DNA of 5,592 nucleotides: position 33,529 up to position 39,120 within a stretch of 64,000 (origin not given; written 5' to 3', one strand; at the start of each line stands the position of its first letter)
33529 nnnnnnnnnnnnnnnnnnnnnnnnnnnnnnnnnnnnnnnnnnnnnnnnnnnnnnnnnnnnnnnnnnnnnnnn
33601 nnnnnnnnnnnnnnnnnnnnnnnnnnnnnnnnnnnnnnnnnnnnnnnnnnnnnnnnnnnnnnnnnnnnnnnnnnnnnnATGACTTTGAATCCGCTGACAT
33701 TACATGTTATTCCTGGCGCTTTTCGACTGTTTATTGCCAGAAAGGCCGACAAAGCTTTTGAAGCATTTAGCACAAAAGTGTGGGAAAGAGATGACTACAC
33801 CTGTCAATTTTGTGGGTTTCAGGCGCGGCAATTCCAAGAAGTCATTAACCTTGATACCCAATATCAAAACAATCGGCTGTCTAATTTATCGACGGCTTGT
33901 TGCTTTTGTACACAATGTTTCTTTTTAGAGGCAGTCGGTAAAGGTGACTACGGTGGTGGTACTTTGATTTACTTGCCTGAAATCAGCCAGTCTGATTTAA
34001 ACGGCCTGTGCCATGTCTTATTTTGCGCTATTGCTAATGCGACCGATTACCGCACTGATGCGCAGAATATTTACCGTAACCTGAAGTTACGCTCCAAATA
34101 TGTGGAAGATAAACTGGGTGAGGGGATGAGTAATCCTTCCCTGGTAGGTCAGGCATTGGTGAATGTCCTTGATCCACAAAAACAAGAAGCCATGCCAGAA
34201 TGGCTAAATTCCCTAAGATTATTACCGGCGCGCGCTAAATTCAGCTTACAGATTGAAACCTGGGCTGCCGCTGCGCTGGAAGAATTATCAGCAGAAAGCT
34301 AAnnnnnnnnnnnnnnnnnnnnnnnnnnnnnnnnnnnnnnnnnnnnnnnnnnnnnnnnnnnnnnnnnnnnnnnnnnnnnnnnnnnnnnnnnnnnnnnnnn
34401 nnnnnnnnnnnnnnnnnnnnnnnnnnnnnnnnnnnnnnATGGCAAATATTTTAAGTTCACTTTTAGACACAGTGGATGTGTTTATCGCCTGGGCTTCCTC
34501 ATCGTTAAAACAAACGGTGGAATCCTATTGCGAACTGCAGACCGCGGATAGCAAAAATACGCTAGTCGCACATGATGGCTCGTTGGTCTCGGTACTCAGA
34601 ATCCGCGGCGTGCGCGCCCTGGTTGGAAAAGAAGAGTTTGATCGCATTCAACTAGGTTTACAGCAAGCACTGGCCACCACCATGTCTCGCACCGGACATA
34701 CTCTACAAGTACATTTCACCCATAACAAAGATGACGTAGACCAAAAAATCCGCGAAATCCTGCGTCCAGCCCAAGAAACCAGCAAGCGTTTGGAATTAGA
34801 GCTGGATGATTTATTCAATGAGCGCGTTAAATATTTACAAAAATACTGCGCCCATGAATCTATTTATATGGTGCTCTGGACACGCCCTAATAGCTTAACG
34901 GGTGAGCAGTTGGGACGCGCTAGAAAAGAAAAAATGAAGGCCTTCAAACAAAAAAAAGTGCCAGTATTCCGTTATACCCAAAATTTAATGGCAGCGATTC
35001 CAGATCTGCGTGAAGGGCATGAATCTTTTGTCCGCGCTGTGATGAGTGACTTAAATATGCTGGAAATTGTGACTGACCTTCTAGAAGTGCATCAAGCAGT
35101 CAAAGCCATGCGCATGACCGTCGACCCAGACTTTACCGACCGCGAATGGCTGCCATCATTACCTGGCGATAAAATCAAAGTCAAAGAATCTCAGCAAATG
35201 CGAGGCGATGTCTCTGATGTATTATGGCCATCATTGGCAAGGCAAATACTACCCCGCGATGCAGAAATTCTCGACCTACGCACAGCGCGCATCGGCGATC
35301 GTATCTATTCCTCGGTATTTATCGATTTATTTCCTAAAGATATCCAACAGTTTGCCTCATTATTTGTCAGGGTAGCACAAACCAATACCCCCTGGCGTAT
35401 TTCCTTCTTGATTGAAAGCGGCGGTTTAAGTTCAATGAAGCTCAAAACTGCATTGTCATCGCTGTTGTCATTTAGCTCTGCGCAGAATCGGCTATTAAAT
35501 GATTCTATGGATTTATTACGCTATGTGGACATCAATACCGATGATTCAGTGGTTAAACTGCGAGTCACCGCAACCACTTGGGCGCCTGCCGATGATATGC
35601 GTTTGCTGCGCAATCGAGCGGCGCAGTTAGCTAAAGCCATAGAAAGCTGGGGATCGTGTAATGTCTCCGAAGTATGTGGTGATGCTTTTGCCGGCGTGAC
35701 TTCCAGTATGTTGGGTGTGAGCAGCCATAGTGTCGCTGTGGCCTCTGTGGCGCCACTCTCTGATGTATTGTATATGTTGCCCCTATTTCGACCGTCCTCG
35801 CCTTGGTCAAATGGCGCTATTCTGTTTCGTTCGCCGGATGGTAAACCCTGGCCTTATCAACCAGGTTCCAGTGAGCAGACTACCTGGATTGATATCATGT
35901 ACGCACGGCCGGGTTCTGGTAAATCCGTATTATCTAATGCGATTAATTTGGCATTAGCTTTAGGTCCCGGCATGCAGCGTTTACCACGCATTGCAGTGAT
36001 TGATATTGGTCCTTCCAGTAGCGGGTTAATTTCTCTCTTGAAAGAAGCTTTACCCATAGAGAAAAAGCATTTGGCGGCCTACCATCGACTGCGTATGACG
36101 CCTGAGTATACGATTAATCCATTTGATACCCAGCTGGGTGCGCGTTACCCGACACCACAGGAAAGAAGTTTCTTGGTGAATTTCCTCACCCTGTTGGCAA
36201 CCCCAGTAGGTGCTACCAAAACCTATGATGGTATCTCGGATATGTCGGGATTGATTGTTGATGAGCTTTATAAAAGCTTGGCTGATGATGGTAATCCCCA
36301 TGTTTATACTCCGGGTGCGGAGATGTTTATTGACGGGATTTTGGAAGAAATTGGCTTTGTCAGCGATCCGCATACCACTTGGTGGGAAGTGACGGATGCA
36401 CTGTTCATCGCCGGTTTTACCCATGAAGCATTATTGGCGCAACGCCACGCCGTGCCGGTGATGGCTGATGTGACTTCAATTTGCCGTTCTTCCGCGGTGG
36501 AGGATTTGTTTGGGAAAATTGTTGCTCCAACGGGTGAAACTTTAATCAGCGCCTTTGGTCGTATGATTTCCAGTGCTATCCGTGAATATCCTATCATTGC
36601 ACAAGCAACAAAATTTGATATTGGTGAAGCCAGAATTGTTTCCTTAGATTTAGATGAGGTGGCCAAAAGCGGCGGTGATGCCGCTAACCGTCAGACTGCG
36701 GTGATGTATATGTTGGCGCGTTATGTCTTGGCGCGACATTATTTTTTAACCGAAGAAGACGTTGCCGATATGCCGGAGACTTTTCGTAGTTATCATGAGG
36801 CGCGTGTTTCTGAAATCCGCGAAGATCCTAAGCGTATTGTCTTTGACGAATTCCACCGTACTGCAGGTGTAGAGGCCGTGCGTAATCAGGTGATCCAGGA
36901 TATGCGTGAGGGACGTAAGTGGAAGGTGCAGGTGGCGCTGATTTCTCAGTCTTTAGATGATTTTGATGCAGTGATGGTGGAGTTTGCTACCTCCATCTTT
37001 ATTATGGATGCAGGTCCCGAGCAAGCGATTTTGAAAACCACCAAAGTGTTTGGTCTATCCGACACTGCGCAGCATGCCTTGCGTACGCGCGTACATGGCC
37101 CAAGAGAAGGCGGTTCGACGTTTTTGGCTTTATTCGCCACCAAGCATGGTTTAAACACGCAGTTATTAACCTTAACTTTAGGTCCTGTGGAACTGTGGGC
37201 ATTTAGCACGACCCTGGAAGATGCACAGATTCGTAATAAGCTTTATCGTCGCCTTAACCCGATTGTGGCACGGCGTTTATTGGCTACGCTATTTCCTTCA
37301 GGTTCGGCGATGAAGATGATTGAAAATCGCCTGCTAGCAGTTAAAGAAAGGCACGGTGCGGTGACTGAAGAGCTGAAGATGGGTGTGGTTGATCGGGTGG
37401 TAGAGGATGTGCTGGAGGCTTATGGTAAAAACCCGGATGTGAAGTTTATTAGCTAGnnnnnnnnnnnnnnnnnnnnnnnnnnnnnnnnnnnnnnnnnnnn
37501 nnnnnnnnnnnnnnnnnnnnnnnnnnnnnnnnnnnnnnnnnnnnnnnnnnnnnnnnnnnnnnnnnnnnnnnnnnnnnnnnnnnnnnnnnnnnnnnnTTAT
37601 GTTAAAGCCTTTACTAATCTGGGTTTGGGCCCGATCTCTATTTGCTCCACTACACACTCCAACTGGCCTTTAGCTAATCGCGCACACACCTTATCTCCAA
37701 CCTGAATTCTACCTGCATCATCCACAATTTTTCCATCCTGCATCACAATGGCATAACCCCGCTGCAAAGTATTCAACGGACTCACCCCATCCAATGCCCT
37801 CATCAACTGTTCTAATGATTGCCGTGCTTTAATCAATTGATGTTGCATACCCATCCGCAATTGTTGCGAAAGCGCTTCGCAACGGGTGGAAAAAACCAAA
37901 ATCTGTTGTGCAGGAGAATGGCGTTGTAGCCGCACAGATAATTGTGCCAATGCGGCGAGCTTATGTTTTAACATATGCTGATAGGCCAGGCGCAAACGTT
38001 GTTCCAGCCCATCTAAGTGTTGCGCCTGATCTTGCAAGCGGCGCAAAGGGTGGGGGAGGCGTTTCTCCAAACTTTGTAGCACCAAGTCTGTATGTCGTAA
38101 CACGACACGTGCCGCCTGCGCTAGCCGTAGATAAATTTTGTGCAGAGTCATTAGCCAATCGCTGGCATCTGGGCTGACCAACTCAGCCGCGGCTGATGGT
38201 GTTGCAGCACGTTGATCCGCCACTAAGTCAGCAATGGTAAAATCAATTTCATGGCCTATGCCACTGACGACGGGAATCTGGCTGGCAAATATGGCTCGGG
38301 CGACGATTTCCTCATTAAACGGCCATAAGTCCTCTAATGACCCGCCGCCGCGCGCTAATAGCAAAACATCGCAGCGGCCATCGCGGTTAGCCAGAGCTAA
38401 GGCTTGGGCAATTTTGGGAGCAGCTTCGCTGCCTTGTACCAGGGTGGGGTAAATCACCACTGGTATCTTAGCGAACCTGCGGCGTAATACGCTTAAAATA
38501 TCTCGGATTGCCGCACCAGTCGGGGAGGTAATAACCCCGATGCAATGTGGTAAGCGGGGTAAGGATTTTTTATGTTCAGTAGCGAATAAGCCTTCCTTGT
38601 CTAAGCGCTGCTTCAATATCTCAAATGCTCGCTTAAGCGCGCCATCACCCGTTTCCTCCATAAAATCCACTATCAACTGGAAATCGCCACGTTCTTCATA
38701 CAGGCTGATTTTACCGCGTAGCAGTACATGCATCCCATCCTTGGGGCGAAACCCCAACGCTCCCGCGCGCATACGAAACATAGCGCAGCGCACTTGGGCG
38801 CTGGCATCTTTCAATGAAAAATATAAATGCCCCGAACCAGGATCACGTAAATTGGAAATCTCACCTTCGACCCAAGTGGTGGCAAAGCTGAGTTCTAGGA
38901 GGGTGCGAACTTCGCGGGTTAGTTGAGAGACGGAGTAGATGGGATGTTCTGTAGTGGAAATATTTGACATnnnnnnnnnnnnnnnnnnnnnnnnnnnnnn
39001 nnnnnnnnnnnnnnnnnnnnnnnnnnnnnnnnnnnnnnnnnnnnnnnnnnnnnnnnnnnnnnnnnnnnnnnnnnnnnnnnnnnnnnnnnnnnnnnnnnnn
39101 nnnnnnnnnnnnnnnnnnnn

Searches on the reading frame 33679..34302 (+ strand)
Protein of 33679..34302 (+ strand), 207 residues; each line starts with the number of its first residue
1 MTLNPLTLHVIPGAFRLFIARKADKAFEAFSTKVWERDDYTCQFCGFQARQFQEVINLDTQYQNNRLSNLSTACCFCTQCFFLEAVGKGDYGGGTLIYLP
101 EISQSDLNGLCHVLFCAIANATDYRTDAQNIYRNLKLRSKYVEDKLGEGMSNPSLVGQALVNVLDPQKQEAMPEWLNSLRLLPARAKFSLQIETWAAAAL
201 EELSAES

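Call 15: search_protein_families(library=ncbifam, proteins=[window:33679-34302:+])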
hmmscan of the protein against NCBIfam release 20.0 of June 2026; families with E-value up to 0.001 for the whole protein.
window:33679-34302:+ (207 aa): 1 family
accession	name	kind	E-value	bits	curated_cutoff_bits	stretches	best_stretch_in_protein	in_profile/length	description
NF038221.1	IcmJ_DotN_IVB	equivalog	6.5e-96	319.8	100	1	4-203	7-205/205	type IVB secretion system protein IcmJDotN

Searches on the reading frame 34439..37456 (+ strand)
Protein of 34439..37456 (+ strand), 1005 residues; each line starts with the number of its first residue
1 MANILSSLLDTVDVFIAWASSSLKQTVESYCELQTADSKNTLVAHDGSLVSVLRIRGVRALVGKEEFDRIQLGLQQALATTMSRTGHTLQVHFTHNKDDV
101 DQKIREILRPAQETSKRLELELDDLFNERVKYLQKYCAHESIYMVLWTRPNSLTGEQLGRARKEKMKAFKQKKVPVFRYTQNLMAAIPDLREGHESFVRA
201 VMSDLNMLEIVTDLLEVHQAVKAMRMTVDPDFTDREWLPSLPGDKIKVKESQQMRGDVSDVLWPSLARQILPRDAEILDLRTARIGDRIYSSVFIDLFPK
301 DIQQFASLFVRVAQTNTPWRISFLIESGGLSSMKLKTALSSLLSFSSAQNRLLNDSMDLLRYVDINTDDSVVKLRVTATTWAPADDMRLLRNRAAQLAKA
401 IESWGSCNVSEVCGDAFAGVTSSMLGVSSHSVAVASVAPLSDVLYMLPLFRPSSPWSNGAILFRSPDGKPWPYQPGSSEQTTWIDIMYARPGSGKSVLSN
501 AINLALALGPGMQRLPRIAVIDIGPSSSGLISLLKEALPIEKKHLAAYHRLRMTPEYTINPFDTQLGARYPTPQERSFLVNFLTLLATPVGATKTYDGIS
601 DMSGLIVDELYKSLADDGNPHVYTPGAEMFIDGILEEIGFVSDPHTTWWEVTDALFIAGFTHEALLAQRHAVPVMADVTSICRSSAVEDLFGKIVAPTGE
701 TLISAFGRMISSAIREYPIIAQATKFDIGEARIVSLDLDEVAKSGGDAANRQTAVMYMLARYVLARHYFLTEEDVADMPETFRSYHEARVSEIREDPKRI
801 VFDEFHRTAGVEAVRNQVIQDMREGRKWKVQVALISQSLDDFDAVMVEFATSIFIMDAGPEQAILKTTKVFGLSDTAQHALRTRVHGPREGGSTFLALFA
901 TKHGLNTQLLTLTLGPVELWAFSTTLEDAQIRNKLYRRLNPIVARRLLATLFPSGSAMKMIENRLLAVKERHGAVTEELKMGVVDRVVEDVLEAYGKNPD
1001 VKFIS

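Call 13: search_protein_families(library=ncbifam, proteins=[window:34439-37456:+])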
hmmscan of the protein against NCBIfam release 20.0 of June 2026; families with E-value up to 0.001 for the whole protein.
window:34439-37456:+ (1005 aa): 1 family
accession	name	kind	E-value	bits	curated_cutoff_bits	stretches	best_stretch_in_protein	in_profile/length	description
TIGR00929.1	VirB4_CagE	subfamily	6.2e-06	24.7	643.1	0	27-168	8-143/792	VirB4 family type IV secretion/conjugal transfer ATPase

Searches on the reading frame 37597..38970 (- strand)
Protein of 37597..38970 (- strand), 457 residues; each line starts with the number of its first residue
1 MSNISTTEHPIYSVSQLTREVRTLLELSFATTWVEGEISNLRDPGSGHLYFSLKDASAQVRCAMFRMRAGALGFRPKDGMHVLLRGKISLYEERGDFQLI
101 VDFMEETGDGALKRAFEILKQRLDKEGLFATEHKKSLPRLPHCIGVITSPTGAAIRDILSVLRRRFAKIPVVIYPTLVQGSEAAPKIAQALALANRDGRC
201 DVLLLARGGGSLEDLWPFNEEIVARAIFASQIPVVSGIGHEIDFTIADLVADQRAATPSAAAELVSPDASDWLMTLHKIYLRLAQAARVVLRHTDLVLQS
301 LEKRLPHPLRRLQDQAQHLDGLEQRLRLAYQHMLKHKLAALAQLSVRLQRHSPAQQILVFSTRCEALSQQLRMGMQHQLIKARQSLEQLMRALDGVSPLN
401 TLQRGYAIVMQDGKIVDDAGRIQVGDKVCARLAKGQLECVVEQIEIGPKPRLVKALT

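Call 15: search_protein_families(library=ncbifam, proteins=[window:37597-38970:-])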
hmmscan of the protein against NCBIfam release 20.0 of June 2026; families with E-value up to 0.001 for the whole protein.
window:37597-38970:- (457 aa): 1 family
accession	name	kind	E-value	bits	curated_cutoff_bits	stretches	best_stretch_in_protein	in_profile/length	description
TIGR00237.1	xseA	equivalog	7.5e-148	492.8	180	2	13-356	1-347/389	exodeoxyribonuclease VII large subunit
